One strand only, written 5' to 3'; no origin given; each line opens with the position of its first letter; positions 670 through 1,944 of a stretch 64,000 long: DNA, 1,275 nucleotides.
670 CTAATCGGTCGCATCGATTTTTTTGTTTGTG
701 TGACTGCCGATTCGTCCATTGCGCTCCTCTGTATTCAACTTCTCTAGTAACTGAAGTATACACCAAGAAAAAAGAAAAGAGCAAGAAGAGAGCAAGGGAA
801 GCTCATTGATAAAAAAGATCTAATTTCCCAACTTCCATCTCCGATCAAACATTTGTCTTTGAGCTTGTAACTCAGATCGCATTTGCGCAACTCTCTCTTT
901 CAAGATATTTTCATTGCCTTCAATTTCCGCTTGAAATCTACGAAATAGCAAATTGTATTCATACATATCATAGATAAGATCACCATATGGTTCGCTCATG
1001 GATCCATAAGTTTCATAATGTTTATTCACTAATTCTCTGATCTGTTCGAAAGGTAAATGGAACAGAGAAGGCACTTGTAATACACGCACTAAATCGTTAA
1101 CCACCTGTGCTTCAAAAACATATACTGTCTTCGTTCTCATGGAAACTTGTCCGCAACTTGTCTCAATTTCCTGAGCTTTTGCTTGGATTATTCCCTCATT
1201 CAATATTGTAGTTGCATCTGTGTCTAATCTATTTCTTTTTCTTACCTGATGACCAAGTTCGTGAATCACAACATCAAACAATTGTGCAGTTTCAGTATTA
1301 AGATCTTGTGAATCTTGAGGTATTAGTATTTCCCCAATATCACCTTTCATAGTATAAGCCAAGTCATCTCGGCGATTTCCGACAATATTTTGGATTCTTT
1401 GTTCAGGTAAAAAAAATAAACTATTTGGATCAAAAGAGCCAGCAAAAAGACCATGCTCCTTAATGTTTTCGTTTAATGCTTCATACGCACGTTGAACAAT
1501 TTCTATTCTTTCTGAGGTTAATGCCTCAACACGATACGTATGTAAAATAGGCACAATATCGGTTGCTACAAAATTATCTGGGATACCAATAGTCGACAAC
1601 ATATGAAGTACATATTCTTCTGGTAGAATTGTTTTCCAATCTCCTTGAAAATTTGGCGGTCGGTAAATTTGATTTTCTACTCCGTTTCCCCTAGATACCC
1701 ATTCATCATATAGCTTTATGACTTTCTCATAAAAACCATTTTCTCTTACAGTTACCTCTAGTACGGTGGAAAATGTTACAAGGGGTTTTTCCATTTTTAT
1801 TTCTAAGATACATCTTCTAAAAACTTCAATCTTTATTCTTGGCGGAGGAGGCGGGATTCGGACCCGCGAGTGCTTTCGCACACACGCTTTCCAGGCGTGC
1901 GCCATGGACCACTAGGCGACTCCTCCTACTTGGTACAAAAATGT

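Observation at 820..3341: ImmA/IrrE-like HEXXH peptidase, tRNA-Ser, XRE repressor, pseudo-receiver ORF and RadC(JAMM) cluster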

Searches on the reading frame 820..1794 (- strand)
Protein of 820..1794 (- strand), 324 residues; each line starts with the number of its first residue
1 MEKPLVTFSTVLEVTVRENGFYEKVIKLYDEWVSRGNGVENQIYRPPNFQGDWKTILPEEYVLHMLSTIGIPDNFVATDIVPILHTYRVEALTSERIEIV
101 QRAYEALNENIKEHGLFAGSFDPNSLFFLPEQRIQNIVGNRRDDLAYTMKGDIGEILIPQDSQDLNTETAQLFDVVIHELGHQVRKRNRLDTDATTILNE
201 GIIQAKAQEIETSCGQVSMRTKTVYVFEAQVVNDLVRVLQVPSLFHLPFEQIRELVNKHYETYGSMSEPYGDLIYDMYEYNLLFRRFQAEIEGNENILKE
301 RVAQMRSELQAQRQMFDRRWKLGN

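Call 4: search_protein_families(library=pfam, proteins=[window:823-1794:-], max_evalue=1)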
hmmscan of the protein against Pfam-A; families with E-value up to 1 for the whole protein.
seq(324 aa): 4 families
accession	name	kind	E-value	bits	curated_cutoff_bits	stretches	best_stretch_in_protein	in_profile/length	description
PF18818.7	MPTase-PolyVal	-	0.023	15.2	27.5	1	146-196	22-68/126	Zincin-like metallopeptidase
PF10444.14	Nbl1_Borealin_N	-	0.051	13.7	24.4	1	285-320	7-35/57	Nbl1 / Borealin N terminal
PF11594.13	Med28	-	0.052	14.4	29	1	279-316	51-88/102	Mediator complex subunit 28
PF20537.3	DUF6752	-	0.57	10.4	27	0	298-315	1-18/55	Domain of unknown function (DUF6752)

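Call 7: search_protein_families(library=ncbifam, proteins=[window:820-1794:-], max_evalue=1)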
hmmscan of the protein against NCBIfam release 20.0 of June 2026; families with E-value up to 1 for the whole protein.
window:820-1794:- (324 aa): 0 families

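Call 8: search_protein_families(library=phrogs, proteins=[window:820-1794:-], max_evalue=1)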
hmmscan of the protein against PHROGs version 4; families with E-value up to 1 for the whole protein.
window:820-1794:- (324 aa): 0 families

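Call 9: search_protein_families(library=padloc, proteins=[window:820-1794:-], max_evalue=1)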
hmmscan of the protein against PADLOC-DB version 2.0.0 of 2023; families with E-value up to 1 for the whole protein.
window:820-1794:- (324 aa): 0 families

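Call 10: find_homologous_proteins(query=window:820-1794:-, max_evalue=0.001)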
Query window:820-1794:- (324 aa): 2 proteins with E <= 0.001 among 685 candidates.
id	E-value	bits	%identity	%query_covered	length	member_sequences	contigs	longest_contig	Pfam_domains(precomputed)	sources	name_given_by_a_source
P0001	8.8e-214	727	100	100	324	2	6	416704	-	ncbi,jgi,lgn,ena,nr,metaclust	ncbi:MAG: hypothetical protein UX04_C0002G0307 [Microgenomates group bacterium GW2011_GWF2_45_18]|nr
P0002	1.5e-103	365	54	96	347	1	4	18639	-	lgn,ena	-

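Call 12: find_encoding_contigs(protein=P0002, flank=8000, max_places=6)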
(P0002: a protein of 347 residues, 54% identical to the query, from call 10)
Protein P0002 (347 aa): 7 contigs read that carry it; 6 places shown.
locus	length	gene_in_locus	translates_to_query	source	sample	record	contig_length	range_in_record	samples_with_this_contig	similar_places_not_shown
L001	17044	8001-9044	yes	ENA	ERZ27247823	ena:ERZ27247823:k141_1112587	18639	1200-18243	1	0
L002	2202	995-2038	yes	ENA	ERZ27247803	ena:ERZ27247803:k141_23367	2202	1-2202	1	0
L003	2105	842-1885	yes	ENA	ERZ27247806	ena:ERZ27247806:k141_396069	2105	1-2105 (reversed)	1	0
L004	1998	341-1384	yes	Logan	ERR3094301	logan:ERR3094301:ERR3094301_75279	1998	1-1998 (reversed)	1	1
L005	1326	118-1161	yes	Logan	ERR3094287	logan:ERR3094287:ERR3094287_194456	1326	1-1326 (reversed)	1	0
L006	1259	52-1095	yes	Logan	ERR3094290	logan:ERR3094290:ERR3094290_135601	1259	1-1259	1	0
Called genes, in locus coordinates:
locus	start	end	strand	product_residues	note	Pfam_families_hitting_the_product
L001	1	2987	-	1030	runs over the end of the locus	PF00580:UvrD-helicase, PF13245:AAA_19, PF13361:UvrD_C, PF13538:UvrD_C_2 (faint), PF12705:PDDEXK_1, PF01930:Cas_Cas4 (weak)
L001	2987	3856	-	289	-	PF01261:AP_endonuc_2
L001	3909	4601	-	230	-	-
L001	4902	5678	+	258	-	PF02811:PHP (weak), PF13263:PHP_C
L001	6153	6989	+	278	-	PF04055:Radical_SAM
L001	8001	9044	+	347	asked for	-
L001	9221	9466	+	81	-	PF13376:OmdA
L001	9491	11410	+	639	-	PF13205:Big_5 (weak), PF00246:Peptidase_M14, PF10994:DUF2817, PF24827:AstE_AspA_cat (weak)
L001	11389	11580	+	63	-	-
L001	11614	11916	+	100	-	PF05375:Pacifastin_I (faint)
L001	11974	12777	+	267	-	-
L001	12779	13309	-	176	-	-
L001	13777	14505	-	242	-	PF00588:SpoU_methylase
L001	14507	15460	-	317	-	PF17159:MASE3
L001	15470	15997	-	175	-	-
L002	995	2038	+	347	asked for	-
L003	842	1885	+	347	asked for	-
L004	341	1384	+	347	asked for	-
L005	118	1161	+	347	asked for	-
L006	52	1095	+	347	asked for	-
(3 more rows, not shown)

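Call 13: find_encoding_contigs(protein=P0001, flank=8000, max_places=6)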
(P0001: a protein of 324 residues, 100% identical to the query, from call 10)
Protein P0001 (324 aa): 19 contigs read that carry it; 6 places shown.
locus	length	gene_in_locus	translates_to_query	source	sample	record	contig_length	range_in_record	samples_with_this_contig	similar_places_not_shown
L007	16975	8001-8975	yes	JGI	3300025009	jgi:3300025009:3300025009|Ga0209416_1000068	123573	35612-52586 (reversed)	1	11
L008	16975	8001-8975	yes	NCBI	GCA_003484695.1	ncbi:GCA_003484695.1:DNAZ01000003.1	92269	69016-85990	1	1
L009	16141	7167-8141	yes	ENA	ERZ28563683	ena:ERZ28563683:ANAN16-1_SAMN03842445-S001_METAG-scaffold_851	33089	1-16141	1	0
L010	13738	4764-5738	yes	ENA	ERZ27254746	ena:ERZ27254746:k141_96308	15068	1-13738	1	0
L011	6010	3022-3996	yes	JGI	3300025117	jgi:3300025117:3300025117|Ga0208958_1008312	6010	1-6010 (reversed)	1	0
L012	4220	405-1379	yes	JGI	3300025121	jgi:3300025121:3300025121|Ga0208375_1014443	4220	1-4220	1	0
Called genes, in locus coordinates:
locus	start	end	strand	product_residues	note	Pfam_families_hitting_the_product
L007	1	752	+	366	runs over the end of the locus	PF13439:Glyco_transf_4, PF20706:GT4-conflict (weak), PF00534:Glycos_transf_1, PF13692:Glyco_trans_1_4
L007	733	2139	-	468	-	PF01229:Glyco_hydro_39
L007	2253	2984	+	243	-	PF01628:HrcA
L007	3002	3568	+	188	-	PF01025:GrpE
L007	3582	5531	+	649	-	PF00012:HSP70, PF06723:MreB_Mbl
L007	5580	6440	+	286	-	PF00226:DnaJ, PF01556:DnaJ_C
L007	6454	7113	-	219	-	PF20582:UPF0758_N, PF04002:RadC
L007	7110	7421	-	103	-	-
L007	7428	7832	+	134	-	PF15731:MqsA_antitoxin (weak), PF12844:HTH_19, PF13560:HTH_31 (weak), PF01381:HTH_3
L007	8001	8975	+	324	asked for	-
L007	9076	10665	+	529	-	PF10110:GPDPase_memb (faint), PF06790:UPF0259 (weak), PF25231:DUF7847 (weak)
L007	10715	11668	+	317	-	PF01699:Na_Ca_ex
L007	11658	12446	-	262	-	PF02540:NAD_synthase, PF03054:tRNA_Me_trans (faint)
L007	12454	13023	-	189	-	PF01467:CTP_transf_like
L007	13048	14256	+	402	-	-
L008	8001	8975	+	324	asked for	-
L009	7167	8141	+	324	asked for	-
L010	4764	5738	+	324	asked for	-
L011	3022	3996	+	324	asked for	-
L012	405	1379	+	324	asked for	-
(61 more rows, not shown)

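Call 28: search_protein_representatives(alignment_id=A1)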
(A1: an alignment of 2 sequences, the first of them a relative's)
Query: 2 sequences, 347 profile positions. Proteins with E-value up to 0.001 (for the whole library): 29; up to 1e-10: 22; up to 1e-30: 14. The best 29 are listed.
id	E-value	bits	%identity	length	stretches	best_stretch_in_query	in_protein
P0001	5.1e-196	667.0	-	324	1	19-345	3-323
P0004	6.2e-88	311.5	-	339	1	38-345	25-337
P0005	2.5e-79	283.2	-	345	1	38-346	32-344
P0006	2.5e-69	250.3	-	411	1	31-342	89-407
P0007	2.2e-68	247.2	-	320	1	41-344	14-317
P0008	4.4e-67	242.9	-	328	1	42-345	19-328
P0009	1.8e-58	214.6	-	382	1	40-345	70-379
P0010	7.3e-54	199.4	-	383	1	40-343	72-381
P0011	9.3e-53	195.8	-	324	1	42-342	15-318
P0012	1.5e-47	178.6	-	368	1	39-345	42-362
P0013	2.2e-47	178.1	-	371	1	22-324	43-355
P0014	2.4e-43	164.9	-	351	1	56-342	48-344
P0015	2.1e-40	155.2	-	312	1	39-344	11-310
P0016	1.1e-39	152.8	-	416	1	25-337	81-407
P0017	1.8e-26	109.4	-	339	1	42-345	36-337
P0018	8.7e-21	90.7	-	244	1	144-342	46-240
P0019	1.0e-20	90.5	-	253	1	110-344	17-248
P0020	4.5e-17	78.5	-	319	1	22-296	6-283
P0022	2.5e-15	72.7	-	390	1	39-287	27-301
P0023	5.3e-14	68.4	-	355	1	40-303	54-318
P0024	1.9e-13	66.6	-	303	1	64-308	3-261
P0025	1.0e-09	54.3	-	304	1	62-313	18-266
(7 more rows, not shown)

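Call 30: find_homologous_proteins(query=A2, max_evalue=0.001)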
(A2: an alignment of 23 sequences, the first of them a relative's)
Query A2 (23 sequences) (324 aa, profile of the alignment): 3 proteins with E <= 0.001 among 5277 candidates.
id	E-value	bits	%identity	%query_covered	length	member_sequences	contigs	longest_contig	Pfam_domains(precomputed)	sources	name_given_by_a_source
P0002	5.1e-118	412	54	96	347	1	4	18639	-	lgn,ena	-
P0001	1.3e-113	397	100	100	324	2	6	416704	-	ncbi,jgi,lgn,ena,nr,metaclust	ncbi:MAG: hypothetical protein UX04_C0002G0307 [Microgenomates group bacterium GW2011_GWF2_45_18]|nr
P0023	3.0e-70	255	26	81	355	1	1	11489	-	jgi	jgi:hypothetical protein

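Call 32: search_solved_structures(query=A2, max_evalue=10, show_alignments=3)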
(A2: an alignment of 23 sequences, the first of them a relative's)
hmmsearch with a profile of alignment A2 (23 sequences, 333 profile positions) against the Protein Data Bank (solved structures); distinct sequences matched with E-value up to 10: 9.
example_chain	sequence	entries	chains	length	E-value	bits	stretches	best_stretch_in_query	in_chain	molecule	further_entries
4evd_A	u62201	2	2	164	0.12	14.6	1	225-311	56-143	Neutrophil-activating protein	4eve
3t9j_A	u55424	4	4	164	0.17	14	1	225-311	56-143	Neutrophil-activating protein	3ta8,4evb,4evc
1yr6_A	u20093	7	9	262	0.4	12.8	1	259-299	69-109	ATP(GTP)binding protein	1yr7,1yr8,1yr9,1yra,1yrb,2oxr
3aux_A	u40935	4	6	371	0.61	12.2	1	274-326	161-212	DNA double-strand break repair rad50 ATPase | DNA double-strand break repair Rad50 ATPase,DNA double-strand break repair Rad50 ATPase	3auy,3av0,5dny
6f1u_f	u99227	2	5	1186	0.64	12.2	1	239-322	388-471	Cytoplasmic dynein 1 heavy chain 1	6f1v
6f38_e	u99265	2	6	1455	0.72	12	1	239-322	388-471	Cytoplasmic dynein 1 heavy chain 1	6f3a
1rm8_A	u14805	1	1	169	1.2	11.2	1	174-191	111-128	Matrix metalloproteinase-16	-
1nps_A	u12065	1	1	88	1.5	11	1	47-99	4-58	DEVELOPMENT-SPECIFIC PROTEIN S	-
1prr_A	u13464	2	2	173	2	10.6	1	47-106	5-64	DEVELOPMENT-SPECIFIC PROTEIN S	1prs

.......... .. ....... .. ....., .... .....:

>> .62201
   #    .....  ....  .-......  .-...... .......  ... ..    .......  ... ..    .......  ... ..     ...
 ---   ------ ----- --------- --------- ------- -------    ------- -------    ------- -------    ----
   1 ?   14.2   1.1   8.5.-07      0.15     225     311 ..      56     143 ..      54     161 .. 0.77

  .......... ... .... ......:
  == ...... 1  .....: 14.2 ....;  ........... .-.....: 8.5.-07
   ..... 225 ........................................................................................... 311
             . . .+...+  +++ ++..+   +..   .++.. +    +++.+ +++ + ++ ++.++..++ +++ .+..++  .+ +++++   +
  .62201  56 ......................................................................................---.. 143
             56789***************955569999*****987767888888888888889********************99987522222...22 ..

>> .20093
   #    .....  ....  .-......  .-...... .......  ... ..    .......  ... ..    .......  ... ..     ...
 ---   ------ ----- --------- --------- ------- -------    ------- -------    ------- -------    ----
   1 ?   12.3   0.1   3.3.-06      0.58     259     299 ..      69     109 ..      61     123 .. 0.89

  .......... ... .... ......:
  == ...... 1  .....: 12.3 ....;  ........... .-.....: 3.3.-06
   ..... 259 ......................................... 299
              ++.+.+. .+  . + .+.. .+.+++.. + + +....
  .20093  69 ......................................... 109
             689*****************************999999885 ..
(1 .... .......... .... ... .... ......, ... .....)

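Call 34: search_protein_families(library=pfam, alignment_id=A2, max_evalue=0.1)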
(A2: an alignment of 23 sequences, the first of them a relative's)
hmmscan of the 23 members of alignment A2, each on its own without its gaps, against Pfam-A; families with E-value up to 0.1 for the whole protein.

A. member 1, P0001 (324 aa): 3 families
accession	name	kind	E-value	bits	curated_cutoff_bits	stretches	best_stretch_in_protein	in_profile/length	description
PF18818.7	MPTase-PolyVal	-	0.023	15.2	27.5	1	146-196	22-68/126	Zincin-like metallopeptidase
PF10444.14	Nbl1_Borealin_N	-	0.051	13.7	24.4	0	285-320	7-35/57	Nbl1 / Borealin N terminal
PF11594.13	Med28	-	0.052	14.4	29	0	279-316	51-88/102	Mediator complex subunit 28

B. families by the number of members that match (of 23 scanned): 13 families
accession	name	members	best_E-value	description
PF18818.7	MPTase-PolyVal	4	0.0015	Zincin-like metallopeptidase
PF01433.26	Peptidase_M1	2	0.015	Peptidase family M1 domain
PF06114.19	Peptidase_M78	1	7.6e-05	IrrE N-terminal-like domain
PF12600.14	DUF3769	1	0.0015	Protein of unknown function (DUF3769)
PF18894.6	PhageMetallopep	1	0.025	Putative phage metallopeptidase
PF10879.14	DUF2674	1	0.041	Protein of unknown function (DUF2674)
PF06276.17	FhuF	1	0.047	Ferric iron reductase FhuF-like transporter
PF10444.14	Nbl1_Borealin_N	1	0.051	Nbl1 / Borealin N terminal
PF16260.11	DUF4914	1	0.051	Domain of unknown function (DUF4914)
PF11594.13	Med28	1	0.052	Mediator complex subunit 28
PF15011.11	CA109-like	1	0.074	Ribosome biogenesis protein C1orf109-like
PF20573.4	DUF6782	1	0.088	Putative metallopeptidase family (DUF6782)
PF10026.15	DUF2268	1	0.096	Predicted Zn-dependent protease (DUF2268)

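Call 35: find_encoding_contigs(protein=P0023, flank=5000, max_places=2)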
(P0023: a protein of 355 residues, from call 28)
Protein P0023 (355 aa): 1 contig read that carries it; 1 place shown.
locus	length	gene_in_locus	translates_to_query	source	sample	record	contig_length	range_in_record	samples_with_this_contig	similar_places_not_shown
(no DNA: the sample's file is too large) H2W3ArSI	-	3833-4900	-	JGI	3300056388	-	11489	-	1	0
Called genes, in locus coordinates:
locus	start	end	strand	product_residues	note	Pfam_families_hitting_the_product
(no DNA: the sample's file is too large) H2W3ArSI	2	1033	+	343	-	?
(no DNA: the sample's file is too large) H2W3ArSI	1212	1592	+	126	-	PF07237:DUF1428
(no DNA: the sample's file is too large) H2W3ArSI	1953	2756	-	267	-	PF13578:Methyltransf_24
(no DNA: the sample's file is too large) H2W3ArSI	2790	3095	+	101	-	-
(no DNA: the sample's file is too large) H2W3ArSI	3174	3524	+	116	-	-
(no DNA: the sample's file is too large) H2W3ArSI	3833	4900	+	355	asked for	-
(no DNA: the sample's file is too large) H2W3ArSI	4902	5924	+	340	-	PF00498:FHA (weak)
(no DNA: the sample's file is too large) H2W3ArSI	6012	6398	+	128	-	-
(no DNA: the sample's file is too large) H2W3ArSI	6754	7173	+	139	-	PF01475:FUR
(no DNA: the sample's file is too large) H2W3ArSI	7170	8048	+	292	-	PF02535:Zip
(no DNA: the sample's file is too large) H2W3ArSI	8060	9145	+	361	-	PF07907:YibE_F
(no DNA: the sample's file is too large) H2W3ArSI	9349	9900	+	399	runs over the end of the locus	PF00270:DEAD, PF04851:ResIII, PF00271:Helicase_C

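Call 36: find_encoding_contigs(protein=P0004, flank=5000, max_places=2)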
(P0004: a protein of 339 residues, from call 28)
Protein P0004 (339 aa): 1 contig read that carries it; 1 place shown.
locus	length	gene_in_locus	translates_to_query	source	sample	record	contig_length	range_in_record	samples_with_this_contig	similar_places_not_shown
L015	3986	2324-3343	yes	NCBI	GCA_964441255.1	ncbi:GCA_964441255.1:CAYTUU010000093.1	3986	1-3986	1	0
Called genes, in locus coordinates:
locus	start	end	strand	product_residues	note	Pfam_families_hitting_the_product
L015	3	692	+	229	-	?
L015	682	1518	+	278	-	-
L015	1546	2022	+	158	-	-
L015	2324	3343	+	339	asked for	-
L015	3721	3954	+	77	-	-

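Call 37: find_encoding_contigs(protein=P0005, flank=5000, max_places=2)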
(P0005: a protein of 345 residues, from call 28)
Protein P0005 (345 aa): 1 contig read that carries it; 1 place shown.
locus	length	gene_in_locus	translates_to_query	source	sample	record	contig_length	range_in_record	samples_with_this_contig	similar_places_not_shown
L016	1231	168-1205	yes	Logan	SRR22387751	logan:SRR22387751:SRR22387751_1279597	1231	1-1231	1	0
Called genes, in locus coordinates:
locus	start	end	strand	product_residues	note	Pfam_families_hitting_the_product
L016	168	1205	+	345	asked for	-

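Call 38: find_encoding_contigs(protein=P0006, flank=5000, max_places=2)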
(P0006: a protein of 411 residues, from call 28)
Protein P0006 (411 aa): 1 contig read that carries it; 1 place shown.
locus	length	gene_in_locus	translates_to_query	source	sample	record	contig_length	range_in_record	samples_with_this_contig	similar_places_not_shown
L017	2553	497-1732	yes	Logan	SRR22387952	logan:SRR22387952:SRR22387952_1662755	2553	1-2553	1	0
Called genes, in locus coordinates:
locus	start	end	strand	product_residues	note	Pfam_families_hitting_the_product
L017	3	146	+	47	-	?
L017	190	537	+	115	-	-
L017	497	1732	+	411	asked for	-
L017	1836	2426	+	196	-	-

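Call 39: find_encoding_contigs(protein=P0007, flank=5000, max_places=2)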
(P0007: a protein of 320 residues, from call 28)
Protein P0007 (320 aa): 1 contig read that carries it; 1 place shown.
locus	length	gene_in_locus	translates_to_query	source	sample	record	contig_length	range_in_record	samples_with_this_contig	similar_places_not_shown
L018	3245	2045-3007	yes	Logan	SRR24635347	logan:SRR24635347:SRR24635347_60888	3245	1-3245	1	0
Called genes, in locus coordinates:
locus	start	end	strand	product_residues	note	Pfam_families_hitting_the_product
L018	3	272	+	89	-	?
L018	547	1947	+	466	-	-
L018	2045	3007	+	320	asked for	-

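Call 41: predict_structure(alignment_id=A2)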
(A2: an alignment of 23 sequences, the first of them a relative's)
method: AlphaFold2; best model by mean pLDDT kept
length: 324 residues; sequences in the alignment: 23
mean_pLDDT: 89.2   pTM: 0.86
mean pLDDT of the five models: 89.2, 88.6, 88.5, 88.1, 87.9
residues with pLDDT >= 90: 248; 70-90: 46; 50-70: 12; < 50: 18
segments of 3 or more residues with pLDDT < 50: 1-17
pLDDT, mean of each block of 10 residues (from residue 1): 38 48 95 76 88 92 95 92 94 94 98 95 92 88 77 90 91 96 95 92 97 94 93 97 97 96 85 97 95 93 97 95 74
secondary structure, 60 per line:
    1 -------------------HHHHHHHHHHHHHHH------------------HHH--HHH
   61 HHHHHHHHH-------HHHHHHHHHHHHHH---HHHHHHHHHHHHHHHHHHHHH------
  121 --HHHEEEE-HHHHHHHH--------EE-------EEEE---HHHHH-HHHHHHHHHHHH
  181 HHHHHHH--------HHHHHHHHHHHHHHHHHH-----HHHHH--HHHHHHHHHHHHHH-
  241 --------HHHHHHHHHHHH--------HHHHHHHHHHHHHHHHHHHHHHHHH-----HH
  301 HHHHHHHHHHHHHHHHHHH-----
elements in order: H20-34 H58-69 H77-90 H94-114 E126-129 H131-138 E156-159 H163-167 H169-187 H196-213 H219-223 H226-239 H249-260 H269-293 H299-319
